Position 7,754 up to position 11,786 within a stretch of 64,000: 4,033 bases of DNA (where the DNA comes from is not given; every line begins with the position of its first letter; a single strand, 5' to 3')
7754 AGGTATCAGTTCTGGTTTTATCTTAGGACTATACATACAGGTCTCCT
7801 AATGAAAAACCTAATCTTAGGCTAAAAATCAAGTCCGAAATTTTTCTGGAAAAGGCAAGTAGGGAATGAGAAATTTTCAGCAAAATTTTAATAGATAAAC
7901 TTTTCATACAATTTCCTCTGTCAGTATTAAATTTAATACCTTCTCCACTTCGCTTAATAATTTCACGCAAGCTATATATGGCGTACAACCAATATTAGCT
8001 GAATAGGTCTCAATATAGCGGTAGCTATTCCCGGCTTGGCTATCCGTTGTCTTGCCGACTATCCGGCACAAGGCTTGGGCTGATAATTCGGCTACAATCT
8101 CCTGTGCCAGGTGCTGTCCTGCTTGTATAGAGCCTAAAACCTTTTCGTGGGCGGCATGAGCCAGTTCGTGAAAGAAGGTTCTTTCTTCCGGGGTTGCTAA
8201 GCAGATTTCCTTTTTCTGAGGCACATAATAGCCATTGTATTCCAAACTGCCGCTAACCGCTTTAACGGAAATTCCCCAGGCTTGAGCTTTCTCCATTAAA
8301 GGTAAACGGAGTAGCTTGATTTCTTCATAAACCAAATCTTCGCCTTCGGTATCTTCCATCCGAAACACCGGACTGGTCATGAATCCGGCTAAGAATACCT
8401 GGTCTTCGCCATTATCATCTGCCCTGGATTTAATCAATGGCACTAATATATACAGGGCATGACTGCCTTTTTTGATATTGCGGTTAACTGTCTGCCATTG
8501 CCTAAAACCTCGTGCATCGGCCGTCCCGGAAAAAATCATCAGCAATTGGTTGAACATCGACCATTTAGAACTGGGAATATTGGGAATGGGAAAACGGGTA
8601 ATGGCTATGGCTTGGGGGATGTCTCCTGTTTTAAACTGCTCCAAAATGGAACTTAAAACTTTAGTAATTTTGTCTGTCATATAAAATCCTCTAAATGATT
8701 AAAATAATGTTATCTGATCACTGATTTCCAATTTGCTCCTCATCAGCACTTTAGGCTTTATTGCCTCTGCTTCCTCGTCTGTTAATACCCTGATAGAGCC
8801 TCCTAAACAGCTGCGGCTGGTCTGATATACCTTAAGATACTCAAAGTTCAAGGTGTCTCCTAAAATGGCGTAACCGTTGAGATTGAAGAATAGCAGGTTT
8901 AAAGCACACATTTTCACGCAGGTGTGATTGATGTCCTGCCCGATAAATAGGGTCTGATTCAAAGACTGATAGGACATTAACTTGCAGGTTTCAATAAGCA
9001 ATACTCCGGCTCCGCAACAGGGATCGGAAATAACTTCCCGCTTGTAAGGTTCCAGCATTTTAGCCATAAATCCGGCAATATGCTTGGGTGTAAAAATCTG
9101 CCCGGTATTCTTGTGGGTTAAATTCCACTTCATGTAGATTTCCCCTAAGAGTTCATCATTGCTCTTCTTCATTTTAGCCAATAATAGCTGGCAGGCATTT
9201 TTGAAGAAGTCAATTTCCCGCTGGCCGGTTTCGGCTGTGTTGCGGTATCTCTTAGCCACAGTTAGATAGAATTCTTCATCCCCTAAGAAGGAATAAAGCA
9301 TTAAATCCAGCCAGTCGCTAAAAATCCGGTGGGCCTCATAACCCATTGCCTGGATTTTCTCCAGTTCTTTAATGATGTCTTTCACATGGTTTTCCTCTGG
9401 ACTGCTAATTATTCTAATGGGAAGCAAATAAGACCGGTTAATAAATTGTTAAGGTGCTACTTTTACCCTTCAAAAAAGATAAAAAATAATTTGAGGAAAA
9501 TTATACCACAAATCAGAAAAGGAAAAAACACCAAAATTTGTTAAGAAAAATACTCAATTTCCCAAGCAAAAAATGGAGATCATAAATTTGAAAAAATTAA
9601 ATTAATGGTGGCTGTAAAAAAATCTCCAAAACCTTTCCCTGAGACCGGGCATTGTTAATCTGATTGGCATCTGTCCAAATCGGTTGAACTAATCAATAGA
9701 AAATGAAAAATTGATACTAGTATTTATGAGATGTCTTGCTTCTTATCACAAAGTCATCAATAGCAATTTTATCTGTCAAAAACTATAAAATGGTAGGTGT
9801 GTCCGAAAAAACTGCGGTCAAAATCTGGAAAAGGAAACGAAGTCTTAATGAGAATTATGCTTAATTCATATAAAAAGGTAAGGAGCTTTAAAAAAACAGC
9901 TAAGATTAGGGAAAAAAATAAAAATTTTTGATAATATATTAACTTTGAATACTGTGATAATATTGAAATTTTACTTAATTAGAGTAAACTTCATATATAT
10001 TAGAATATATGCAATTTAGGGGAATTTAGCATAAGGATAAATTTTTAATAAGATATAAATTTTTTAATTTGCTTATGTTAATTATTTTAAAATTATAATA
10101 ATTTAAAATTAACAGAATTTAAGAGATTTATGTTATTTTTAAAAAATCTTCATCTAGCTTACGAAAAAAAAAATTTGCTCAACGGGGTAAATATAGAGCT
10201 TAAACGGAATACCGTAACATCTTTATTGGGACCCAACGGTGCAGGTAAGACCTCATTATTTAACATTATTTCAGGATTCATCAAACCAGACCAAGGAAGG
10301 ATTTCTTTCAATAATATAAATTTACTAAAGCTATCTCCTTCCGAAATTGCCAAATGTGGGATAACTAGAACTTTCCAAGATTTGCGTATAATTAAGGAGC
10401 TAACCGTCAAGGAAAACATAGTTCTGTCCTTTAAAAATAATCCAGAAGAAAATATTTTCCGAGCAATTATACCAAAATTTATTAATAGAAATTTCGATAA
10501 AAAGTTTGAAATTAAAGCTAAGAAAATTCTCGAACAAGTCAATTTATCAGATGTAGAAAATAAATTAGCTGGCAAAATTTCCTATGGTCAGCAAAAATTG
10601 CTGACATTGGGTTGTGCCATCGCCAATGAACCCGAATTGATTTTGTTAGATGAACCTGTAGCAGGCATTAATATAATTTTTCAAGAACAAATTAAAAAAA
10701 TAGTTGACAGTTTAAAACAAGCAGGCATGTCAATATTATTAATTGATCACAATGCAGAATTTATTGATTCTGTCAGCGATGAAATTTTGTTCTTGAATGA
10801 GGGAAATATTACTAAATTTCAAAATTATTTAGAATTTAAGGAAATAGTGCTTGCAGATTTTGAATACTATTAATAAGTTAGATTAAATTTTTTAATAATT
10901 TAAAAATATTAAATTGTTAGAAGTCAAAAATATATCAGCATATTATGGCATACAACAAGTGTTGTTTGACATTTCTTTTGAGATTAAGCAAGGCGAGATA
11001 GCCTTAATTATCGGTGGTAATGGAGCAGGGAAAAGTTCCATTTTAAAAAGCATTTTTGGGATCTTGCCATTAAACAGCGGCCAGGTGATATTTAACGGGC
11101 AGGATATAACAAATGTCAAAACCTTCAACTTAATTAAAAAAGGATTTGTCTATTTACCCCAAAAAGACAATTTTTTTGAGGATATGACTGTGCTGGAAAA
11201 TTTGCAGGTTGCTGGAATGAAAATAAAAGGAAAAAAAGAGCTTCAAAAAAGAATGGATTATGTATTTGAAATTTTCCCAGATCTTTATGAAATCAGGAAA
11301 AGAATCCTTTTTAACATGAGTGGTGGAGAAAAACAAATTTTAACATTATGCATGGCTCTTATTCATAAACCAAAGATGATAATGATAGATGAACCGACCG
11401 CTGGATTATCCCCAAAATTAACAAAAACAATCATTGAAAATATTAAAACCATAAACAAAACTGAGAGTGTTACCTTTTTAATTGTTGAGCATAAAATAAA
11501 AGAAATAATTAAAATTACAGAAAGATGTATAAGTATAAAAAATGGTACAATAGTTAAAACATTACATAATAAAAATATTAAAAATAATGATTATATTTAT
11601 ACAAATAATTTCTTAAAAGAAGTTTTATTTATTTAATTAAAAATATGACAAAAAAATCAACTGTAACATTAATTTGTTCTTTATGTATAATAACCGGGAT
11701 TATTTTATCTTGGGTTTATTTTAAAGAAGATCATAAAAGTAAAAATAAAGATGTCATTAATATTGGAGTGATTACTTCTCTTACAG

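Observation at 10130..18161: Liv-type ABC importer operon carrying an embedded B12-radical SAM enzyme and a degenerate sigma54-type AAA+ protein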

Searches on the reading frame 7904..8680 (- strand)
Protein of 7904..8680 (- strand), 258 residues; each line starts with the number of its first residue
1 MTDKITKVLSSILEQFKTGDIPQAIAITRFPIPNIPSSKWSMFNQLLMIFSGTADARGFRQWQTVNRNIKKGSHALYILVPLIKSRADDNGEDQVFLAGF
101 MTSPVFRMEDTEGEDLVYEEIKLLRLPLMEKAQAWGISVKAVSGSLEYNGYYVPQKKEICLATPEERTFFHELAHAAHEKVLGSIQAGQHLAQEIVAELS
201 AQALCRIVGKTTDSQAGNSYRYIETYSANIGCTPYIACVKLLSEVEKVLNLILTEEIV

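Call 12: search_protein_families(library=pfam, proteins=[window:7904-8680:-], max_evalue=0.001)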
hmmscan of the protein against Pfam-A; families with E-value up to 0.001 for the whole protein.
window:7904-8680:- (258 aa): 0 families

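Call 39: search_protein_families(library=padloc, proteins=[window:7904-8680:-], max_evalue=0.001)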
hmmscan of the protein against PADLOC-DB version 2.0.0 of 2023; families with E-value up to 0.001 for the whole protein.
window:7904-8680:- (258 aa): 0 families

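Call 40: search_protein_families(library=phrogs, proteins=[window:7904-8680:-], max_evalue=0.001)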
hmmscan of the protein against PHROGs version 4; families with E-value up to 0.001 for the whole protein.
window:7904-8680:- (258 aa): 1 family
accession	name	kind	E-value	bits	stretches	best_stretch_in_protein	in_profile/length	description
phrog_7245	-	moron, auxiliary metabolic gene and host takeover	3.4e-07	30.8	1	58-230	77-280/324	anti-restriction protein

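Call 45: search_protein_families(library=pfam, proteins=[window:7904-8680:-], max_evalue=0.01)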
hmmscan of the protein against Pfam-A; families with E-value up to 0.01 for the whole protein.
window:7904-8680:- (258 aa): 1 family
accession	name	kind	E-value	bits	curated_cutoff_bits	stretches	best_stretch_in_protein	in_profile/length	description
PF08401.16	ArdcN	-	0.0062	17.2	22.6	0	10-98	9-102/123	N-terminal domain of anti-restriction factor ArdC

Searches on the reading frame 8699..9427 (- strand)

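Call 12: search_protein_families(library=pfam, proteins=[window:8699-9427:-], max_evalue=0.001)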
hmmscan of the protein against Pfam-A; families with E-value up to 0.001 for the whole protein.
window:8699-9427:- (242 aa): 2 families
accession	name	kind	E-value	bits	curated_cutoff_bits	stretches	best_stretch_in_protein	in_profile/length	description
PF02384.22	N6_Mtase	-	1e-19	71.4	20.4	1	103-194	20-116/311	N-6 DNA Methylase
PF01170.24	UPF0020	-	0.00029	21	22.3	1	116-177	15-95/197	RMKL-like, methyltransferase domain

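Call 39: search_protein_families(library=padloc, proteins=[window:8699-9427:-], max_evalue=0.001)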
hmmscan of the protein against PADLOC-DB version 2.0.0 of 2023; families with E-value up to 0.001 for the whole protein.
window:8699-9427:- (242 aa): 28 families (the best 25 are shown)
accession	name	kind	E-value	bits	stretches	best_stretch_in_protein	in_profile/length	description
PDLC03021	MTase_I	-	9.9e-13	45.7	1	92-194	144-262/491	Type I methyltransferase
PDLC04134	mad2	-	1.7e-11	41.6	1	100-196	263-352/492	mads_2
PDLC03035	MTase_I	-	3.3e-11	40.4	1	85-197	146-265/653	Type I methyltransferase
PDLC03240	MTase_II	-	6.3e-11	39.8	1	56-193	126-265/511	Type II methyltransferase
PDLC03019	MTase_I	-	1.7e-10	37.9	1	104-185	165-247/932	Type I methyltransferase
PDLC03031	MTase_I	-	1.9e-10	37.6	1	105-186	181-264/834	Type I methyltransferase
PDLC03026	MTase_I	-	4.5e-10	37.3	1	104-194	138-245/487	Type I methyltransferase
PDLC03018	MTase_I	-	1.1e-09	35.3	1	106-148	304-346/749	Type I methyltransferase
PDLC03025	MTase_I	-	2.5e-08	31.1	1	104-155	157-208/569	Type I methyltransferase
PDLC03027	MTase_I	-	3.8e-08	30.3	1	73-189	120-238/810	Type I methyltransferase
PDLC03318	MTase_II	-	8.6e-07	25.7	1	105-150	340-385/723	Type II methyltransferase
PDLC03602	REase_MTase_IIG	-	1.8e-06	24.8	1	86-158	297-374/637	Type IIG restriction enzyme-methyltransferase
PDLC03039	MTase_I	-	2.3e-06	24.1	1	106-194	166-257/708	Type I methyltransferase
PDLC03348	MTase_II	-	2.9e-06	24.1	1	84-180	194-311/727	Type II methyltransferase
PDLC03226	MTase_II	-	4.6e-06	23.5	1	103-183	11-98/579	Type II methyltransferase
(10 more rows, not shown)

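Call 40: search_protein_families(library=phrogs, proteins=[window:8699-9427:-], max_evalue=0.001)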
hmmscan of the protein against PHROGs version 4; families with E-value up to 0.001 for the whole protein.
window:8699-9427:- (242 aa): 7 families
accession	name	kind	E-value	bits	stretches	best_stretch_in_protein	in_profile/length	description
phrog_5696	-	unknown function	1e-35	124.3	1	11-197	16-217/250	-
phrog_2713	-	unknown function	2.2e-18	67.6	1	104-193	187-280/520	-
phrog_6380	-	other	9.7e-11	42.2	1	106-205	17-109/382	DNA methyltransferase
phrog_19264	-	unknown function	1.9e-08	35.1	1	73-185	156-274/349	-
phrog_1071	-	other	5.1e-07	30.3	1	83-202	42-165/223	DNA methyltransferase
phrog_13671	-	other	4.9e-06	26.2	1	90-157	319-391/666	DNA methyltransferase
phrog_28477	-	unknown function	0.00026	21.8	1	104-149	197-244/248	-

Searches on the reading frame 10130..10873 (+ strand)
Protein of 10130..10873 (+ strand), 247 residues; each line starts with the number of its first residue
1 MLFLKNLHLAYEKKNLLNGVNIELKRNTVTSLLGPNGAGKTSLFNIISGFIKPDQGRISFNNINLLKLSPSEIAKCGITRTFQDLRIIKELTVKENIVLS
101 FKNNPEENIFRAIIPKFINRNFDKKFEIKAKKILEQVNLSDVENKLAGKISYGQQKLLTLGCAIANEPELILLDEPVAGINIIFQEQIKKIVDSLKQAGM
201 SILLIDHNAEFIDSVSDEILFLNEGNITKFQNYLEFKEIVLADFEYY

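Call 3: search_protein_families(library=pfam, proteins=[window:10130-10873:+], max_evalue=0.01)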
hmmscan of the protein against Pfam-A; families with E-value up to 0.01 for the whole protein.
window:10130-10873:+ (247 aa): 8 families
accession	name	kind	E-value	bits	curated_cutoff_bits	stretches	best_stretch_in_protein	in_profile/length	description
PF00005.33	ABC_tran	-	8.9e-30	104.5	25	1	17-178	1-137/137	ABC transporter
PF13304.12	AAA_21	-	7.9e-08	33.1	27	1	29-55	1-33/304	AAA domain, putative AbiEii toxin, Type IV TA system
PF13175.12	AAA_15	-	2.1e-05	24.8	32.1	1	20-146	17-138/374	AAA ATPase domain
PF13476.12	AAA_23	-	0.00018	22.7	27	1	19-151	12-126/201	AAA domain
PF13555.12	AAA_29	-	0.00031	20.9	27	1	18-62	13-56/61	P-loop containing region of AAA domain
PF00004.35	AAA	-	0.0026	18.7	21.2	0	32-86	3-47/131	ATPase family associated with various cellular activities (AAA)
PF03193.22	RsgA_GTPase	-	0.0057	16.9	30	0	14-59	94-138/174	RsgA GTPase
PF04310.18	MukB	-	0.0081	16.3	23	0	27-63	26-62/226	MukB N-terminal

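Call 4: search_protein_families(library=ncbifam, proteins=[window:10130-10873:+], max_evalue=0.01)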
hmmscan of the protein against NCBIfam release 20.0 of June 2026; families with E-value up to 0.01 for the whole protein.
window:10130-10873:+ (247 aa): 189 families (the best 25 are shown)
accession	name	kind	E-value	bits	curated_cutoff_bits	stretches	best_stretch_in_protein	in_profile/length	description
NF008449.1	PRK11300.1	equivalog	2.1e-51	174.6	362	1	4-226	8-231/255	high-affinity branched-chain amino acid ABC transporter ATP-binding protein LivG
TIGR03411.1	urea_trans_UrtD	equivalog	1.3e-48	165.8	304.1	1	2-227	3-220/242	urea ABC transporter ATP-binding protein UrtD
TIGR04406.1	LPS_export_lptB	equivalog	7.1e-43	146.6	240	1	2-228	2-214/239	LPS export ABC transporter ATP-binding protein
TIGR03410.1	urea_trans_UrtE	equivalog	2.2e-40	138.5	285.8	1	4-233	3-216/230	urea ABC transporter ATP-binding subunit UrtE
TIGR01188.1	drrA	subfamily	6.5e-37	127.4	312.45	1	11-241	3-216/302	daunorubicin resistance ABC transporter, ATP-binding protein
TIGR02673.1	FtsE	equivalog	3.5e-34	118.4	264.85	1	1-225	1-213/214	cell division ATP-binding protein FtsE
NF043075.1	MMSYN1_0197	equivalog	7.1e-33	114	550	1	2-229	3-213/341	spermidine/putrescine ABC transporter ATP-binding protein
TIGR03265.1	PhnT2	equivalog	7.6e-31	107.6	457.7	1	3-230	6-216/353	putative 2-aminoethylphosphonate ABC transporter ATP-binding protein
TIGR02315.1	ABC_phnC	equivalog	7.9e-31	107.3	266.1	1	1-228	1-225/243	phosphonate ABC transporter ATP-binding protein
TIGR03740.1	galliderm_ABC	subfamily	1.4e-30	106.6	309.75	1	4-229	3-204/223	lantibiotic protection ABC transporter ATP-binding subunit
NF007253.0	PRK09700.1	equivalog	7.7e-29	100.6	772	2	11-99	15-103/510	D-allose ABC transporter ATP-binding protein AlsA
NF011967.0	PRK15439.1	equivalog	1.1e-28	100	586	2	4-106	14-116/510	autoinducer 2 ABC transporter ATP-binding protein LsrA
NF000355.4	ribo_prot_ABC_F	equivalog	1.3e-28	100.1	380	1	4-238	5-204/499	ribosomal protection-like ABC-F family protein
NF008144.0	PRK10895.1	equivalog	1.7e-28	99.7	381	1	2-227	4-215/241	LPS export ABC transporter ATP-binding protein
TIGR00968.1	3a0106s01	subfamily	2.9e-28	99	342.75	1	5-231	4-213/237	sulfate ABC transporter ATP-binding protein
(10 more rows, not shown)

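Call 11: search_protein_families(library=padloc, proteins=[window:10130-10873:+], max_evalue=0.01)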
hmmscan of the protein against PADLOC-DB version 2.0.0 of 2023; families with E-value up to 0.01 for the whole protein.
window:10130-10873:+ (247 aa): 17 families
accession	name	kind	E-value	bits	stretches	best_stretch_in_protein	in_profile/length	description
PDLC04135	mad3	-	3.5e-20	70.9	2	137-224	251-339/374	mads_3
PDLC02980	AriA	-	7.3e-09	34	1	29-104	1-93/304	-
PDLC02979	AriA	-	5.7e-08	30.9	1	20-137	17-138/373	-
PDLC04140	mad8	-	2.4e-07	28.6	1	14-212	14-237/314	mads_8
PDLC04541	PDC-M25A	-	3.1e-07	27.8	1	128-218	230-316/380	-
PDLC04164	AriA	-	6.1e-07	27.3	1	113-224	137-249/253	-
PDLC02914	ATPase-Toprim_I-B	-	2.1e-05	21.9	1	20-102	18-100/443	-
PDLC00093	GajA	-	0.00012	18.9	1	17-68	14-63/736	AAA ATPase domain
PDLC00063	GajA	-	0.00015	18.5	1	16-118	13-113/679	AAA ATPase domain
PDLC03859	LmuB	-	0.00026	18.3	1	3-142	4-132/611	-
PDLC04182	HEC-01A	-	0.00041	17.4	0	27-47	31-51/406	-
PDLC00290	PtuA1|PtuA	-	0.00064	17.2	1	17-56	14-52/414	AAA ATPase domain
PDLC02335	AbiLi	-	0.00083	16.5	1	28-236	77-265/326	AbiLi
PDLC04242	PDC-M01A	-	0.0021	14.3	0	148-212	402-470/566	-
PDLC00095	GajA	-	0.0057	13.2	0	17-67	14-62/752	AAA ATPase domain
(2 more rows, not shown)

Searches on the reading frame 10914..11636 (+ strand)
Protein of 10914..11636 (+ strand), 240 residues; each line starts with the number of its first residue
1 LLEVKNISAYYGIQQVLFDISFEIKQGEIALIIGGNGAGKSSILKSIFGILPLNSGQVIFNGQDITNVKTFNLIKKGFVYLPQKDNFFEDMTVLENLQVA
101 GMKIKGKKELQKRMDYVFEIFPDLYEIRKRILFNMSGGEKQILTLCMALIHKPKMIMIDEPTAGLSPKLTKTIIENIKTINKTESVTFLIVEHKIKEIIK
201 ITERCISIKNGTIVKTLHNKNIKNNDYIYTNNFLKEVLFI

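Call 3: search_protein_families(library=pfam, proteins=[window:10914-11636:+], max_evalue=0.01)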
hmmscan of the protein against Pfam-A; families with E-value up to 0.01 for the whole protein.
window:10914-11636:+ (240 aa): 6 families
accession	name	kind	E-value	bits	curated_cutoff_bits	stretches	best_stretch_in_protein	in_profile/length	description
PF00005.33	ABC_tran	-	5.8e-31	108.4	25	1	18-163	2-137/137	ABC transporter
PF13304.12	AAA_21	-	3.6e-12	47.4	27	1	128-177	231-283/304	AAA domain, putative AbiEii toxin, Type IV TA system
PF02463.25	SMC_N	-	7.2e-07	29.3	40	1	28-209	25-212/220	RecF/RecN/SMC N terminal domain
PF13476.12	AAA_23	-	6.4e-05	24.1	27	1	2-49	2-41/201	AAA domain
PF13555.12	AAA_29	-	0.00016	21.8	27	1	22-61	17-55/61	P-loop containing region of AAA domain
PF13514.12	AAA_27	-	0.0083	16.2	22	0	20-49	19-48/206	AAA domain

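Call 4: search_protein_families(library=ncbifam, proteins=[window:10914-11636:+], max_evalue=0.01)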
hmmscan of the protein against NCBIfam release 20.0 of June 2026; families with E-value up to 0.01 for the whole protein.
window:10914-11636:+ (240 aa): 194 families (the best 25 are shown)
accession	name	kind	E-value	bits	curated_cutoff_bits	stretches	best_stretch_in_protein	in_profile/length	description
TIGR03410.1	urea_trans_UrtE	equivalog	2.5e-55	187.5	285.8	1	2-225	1-222/230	urea ABC transporter ATP-binding subunit UrtE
NF008626.0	PRK11614.1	equivalog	7.3e-49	166.4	441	1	1-224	5-226/237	high-affinity branched-chain amino acid ABC transporter ATP-binding protein LivF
TIGR04406.1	LPS_export_lptB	equivalog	1.3e-41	142.5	240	1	2-228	2-228/239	LPS export ABC transporter ATP-binding protein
TIGR02315.1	ABC_phnC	equivalog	3.4e-38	131.4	266.1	1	1-225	1-236/243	phosphonate ABC transporter ATP-binding protein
NF040840.2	tungstate_WtpC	equivalog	6.3e-38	130.9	440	1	1-222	1-218/347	tungstate ABC transporter ATP-binding protein WtpC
TIGR01188.1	drrA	subfamily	6.7e-37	127.4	312.45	1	11-224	3-213/302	daunorubicin resistance ABC transporter, ATP-binding protein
TIGR03411.1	urea_trans_UrtD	equivalog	8.3e-36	123.9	304.1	1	1-228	2-235/242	urea ABC transporter ATP-binding protein UrtD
TIGR03522.1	GldA_ABC_ATP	equivalog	2.9e-35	122.2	402.6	1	2-226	3-223/301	gliding motility-associated ABC transporter ATP-binding subunit GldA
NF007027.0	PRK09493.1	equivalog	6.7e-35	120.6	379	1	1-235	1-237/240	glutamine ABC transporter ATP-binding protein GlnQ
NF008338.0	PRK11124.1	equivalog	1.1e-34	120.1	369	1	2-225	3-231/242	arginine ABC transporter ATP-binding protein ArtP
NF043075.1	MMSYN1_0197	equivalog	2.2e-34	118.9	550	1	1-233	2-232/341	spermidine/putrescine ABC transporter ATP-binding protein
TIGR03864.1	PQQ_ABC_ATP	hypoth_equivalog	1.6e-33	116.1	302.25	1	1-224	1-221/236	ABC transporter, ATP-binding subunit, PQQ-dependent alcohol dehydrogenase system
TIGR04521.1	ECF_ATPase_2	equivalog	2.1e-33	115.6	330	1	14-224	18-234/279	energy-coupling factor transporter ATPase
TIGR00968.1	3a0106s01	subfamily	4.5e-33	114.7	342.75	1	3-225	2-221/237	sulfate ABC transporter ATP-binding protein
NF011967.0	PRK15439.1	equivalog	7.8e-33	113.7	586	1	1-228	11-233/510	autoinducer 2 ABC transporter ATP-binding protein LsrA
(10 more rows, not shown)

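Call 11: search_protein_families(library=padloc, proteins=[window:10914-11636:+], max_evalue=0.01)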
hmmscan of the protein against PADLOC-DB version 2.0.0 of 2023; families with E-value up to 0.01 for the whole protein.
window:10914-11636:+ (240 aa): 77 families (the best 25 are shown)
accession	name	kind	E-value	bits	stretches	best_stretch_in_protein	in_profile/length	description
PDLC04135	mad3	-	6e-23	80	2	130-225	259-359/374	mads_3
PDLC02980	AriA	-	1.5e-13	49.4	2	67-177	141-283/304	-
PDLC04140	mad8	-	3.2e-12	44.6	1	14-199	14-238/314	mads_8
PDLC02914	ATPase-Toprim_I-B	-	7.8e-09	33.2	2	18-63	16-46/443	-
PDLC04164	AriA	-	1.3e-08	32.7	1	133-183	170-223/253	-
PDLC02335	AbiLi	-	2.4e-08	31.4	2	95-182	157-225/326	AbiLi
PDLC04239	PDC-M01A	-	2.7e-08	30.8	1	3-50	177-224/552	-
PDLC00289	PtuA1|PtuA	-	8.8e-08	29.6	2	134-186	227-282/404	AAA ATPase domain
PDLC04175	HEC-01A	-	1.6e-07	28.7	2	136-199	250-321/363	-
PDLC04214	HEC-02A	-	1.3e-06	26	1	25-50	20-45/338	-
PDLC00273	PtuA1|PtuA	-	1.4e-06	25.6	1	132-195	200-266/375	AAA ATPase domain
PDLC02735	PbeC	-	1.4e-06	25.4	1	2-51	6-58/652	PbeC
PDLC00285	PtuA1|PtuA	-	1.5e-06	25.7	1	129-224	256-356/432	AAA ATPase domain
PDLC02981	AriAB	-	1.6e-06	25.1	1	130-193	305-372/694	-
PDLC04570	PDC-M31A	-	2.1e-06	25.2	1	21-51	15-44/395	-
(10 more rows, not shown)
